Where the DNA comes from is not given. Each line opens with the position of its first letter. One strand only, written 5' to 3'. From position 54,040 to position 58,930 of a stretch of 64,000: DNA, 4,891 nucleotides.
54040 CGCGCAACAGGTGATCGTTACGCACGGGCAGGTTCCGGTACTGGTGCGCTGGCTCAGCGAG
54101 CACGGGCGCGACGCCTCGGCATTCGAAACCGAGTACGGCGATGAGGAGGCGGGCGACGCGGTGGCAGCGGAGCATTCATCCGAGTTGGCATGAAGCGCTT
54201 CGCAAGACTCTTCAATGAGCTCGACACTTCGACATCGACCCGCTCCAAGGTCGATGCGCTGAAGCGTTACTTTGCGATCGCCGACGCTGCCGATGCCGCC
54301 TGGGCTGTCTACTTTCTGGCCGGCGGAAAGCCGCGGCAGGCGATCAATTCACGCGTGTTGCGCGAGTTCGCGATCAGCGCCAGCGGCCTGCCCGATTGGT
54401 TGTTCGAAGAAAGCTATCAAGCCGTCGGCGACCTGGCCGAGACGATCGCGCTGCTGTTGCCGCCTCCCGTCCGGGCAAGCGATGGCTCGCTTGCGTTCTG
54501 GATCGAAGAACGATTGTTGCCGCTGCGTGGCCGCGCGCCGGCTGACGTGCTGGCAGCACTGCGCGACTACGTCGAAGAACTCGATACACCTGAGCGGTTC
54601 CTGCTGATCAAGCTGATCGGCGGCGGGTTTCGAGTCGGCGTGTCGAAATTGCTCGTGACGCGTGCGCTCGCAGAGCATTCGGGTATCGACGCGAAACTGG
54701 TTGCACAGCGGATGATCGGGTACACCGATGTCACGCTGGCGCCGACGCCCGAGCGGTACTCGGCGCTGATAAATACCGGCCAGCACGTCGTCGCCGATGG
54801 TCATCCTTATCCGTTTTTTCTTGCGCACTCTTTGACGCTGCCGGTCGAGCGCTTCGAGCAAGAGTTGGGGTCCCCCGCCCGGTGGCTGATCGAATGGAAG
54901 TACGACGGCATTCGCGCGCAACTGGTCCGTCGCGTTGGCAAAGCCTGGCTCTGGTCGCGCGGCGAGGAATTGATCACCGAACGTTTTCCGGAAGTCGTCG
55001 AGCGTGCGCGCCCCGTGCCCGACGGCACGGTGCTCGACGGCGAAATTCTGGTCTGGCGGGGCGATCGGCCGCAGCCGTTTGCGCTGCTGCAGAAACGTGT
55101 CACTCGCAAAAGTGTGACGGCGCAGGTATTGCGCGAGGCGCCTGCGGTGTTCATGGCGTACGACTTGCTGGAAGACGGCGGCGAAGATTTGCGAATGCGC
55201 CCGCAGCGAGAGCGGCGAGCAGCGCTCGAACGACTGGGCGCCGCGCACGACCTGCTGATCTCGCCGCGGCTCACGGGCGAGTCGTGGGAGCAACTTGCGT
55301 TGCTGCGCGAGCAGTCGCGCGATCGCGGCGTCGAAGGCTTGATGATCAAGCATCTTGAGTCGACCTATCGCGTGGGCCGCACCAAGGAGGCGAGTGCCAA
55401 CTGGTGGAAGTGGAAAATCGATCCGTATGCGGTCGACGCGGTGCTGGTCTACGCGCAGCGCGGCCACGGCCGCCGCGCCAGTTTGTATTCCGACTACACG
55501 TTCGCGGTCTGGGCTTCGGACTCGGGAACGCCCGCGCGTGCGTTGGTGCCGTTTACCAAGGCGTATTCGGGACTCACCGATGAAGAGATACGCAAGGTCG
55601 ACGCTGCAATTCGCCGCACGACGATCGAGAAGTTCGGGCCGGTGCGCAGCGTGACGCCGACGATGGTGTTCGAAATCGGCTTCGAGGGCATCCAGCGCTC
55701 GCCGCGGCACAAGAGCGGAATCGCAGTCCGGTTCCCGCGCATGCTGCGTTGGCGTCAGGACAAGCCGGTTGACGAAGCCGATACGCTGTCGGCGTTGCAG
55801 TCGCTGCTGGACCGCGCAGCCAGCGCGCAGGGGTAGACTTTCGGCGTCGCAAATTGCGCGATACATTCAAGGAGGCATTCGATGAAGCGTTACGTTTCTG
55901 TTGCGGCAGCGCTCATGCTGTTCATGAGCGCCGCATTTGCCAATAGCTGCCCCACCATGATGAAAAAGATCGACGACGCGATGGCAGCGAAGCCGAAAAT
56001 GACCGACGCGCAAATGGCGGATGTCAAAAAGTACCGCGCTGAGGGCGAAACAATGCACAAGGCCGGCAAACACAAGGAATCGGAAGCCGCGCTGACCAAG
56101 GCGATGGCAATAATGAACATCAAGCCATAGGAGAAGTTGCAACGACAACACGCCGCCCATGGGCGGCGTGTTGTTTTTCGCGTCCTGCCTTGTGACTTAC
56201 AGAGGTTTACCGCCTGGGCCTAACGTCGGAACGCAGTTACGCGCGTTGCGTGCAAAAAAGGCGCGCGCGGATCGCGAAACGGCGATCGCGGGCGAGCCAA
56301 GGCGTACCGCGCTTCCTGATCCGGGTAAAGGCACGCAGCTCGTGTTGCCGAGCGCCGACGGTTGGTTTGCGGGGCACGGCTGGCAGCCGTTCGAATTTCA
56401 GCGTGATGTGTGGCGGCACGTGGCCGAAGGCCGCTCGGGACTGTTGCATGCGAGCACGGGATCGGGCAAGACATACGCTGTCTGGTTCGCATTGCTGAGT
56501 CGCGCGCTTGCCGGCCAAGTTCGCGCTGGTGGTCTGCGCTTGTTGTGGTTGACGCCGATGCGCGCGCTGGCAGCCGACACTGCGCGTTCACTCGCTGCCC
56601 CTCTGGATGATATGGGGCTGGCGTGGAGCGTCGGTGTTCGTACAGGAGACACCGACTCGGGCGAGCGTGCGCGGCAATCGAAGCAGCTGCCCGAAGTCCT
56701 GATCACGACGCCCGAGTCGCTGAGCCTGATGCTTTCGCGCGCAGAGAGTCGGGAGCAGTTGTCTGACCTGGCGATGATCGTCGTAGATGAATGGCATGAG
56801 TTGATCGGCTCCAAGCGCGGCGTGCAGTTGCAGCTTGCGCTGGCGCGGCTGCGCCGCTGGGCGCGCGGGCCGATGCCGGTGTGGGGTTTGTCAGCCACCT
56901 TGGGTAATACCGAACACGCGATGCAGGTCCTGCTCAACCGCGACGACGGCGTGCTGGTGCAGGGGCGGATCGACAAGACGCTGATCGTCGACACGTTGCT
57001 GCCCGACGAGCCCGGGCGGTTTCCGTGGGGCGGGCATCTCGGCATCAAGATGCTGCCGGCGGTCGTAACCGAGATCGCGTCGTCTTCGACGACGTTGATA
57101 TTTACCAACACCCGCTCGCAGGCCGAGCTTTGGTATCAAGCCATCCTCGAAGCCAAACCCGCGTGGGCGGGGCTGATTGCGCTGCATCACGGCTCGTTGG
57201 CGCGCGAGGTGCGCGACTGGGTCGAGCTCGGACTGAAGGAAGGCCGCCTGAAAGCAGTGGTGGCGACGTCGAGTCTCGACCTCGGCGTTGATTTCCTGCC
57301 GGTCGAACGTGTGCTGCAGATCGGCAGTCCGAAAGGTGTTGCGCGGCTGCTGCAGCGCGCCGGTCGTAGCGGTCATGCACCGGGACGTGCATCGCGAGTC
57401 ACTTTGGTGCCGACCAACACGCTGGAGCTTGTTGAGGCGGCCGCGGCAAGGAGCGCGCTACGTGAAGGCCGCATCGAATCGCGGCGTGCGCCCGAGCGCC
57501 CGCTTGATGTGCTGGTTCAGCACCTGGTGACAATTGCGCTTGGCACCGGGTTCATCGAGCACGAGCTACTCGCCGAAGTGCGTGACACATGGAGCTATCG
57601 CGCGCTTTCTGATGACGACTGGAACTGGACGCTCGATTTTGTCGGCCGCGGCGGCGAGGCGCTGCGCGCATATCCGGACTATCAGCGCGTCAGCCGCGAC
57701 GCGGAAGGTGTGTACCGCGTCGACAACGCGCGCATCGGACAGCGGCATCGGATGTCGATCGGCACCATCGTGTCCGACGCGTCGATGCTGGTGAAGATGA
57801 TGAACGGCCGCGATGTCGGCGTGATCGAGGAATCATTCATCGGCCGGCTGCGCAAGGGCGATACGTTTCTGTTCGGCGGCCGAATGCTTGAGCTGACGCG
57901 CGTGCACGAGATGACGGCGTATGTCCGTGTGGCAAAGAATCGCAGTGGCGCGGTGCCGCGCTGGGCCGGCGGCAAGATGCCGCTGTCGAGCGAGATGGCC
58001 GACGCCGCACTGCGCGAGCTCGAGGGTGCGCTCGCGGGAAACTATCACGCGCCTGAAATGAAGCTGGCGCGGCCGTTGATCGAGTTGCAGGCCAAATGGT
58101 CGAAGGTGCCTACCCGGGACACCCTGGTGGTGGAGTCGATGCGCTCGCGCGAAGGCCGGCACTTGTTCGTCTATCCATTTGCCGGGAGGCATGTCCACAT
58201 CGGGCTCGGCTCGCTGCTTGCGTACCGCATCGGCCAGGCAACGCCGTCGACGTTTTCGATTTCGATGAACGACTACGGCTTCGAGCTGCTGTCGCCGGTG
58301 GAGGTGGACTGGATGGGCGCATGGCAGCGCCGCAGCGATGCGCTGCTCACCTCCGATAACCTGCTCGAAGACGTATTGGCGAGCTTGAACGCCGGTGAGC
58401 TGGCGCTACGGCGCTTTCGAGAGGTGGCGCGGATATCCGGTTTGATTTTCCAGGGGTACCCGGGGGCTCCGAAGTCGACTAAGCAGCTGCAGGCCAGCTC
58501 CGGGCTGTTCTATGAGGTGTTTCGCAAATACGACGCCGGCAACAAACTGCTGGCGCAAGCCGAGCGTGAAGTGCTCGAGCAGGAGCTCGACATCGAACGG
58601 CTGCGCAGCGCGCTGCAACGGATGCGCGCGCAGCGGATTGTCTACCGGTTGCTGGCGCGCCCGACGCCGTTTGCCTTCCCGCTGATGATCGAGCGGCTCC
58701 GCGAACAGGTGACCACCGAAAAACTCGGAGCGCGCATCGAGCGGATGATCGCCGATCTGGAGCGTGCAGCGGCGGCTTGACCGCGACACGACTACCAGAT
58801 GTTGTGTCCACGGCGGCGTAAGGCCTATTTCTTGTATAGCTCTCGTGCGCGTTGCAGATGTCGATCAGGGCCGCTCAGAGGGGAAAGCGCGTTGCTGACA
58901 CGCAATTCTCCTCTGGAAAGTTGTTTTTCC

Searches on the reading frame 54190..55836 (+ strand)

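Call 54: search_protein_families(library=pfam, proteins=[window:54190-55836:+], max_evalue=0.00001)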
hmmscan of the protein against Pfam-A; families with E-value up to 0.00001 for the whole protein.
window:54190-55836:+ (548 aa): 3 families
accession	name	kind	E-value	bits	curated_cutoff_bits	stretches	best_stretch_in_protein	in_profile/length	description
PF01068.26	DNA_ligase_A_M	-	3.3e-32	112.2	26.2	1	229-409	19-204/204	ATP dependent DNA ligase domain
PF04675.19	DNA_ligase_A_N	-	1.5e-13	51.8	24.6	1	2-161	3-174/174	DNA ligase N terminus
PF04679.21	DNA_ligase_A_C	-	1.6e-09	38.5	27.5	1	430-525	2-94/94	ATP dependent DNA ligase C terminal region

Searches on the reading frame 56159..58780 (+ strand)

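Call 54: search_protein_families(library=pfam, proteins=[window:56159-58780:+], max_evalue=0.00001)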
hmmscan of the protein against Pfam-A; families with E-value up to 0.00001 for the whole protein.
window:56159-58780:+ (873 aa): 5 families
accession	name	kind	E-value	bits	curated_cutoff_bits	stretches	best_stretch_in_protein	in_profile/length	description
PF19306.5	WH_Lhr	-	1.1e-60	204.3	27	1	433-598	2-167/168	Large helicase-related protein, winged helix domain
PF08494.16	DEAD_assoc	-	6.6e-58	196.1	23.5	1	650-839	1-191/191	DEAD/H associated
PF00270.35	DEAD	-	1e-26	94.1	26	1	79-250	2-162/167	DEAD/DEAH box helicase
PF00271.37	Helicase_C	-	2.3e-12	47.6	23.5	1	301-406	8-108/110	Helicase conserved C-terminal domain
PF04851.21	ResIII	-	1.6e-07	31.8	22.5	1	89-218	21-140/164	Type III restriction enzyme, res subunit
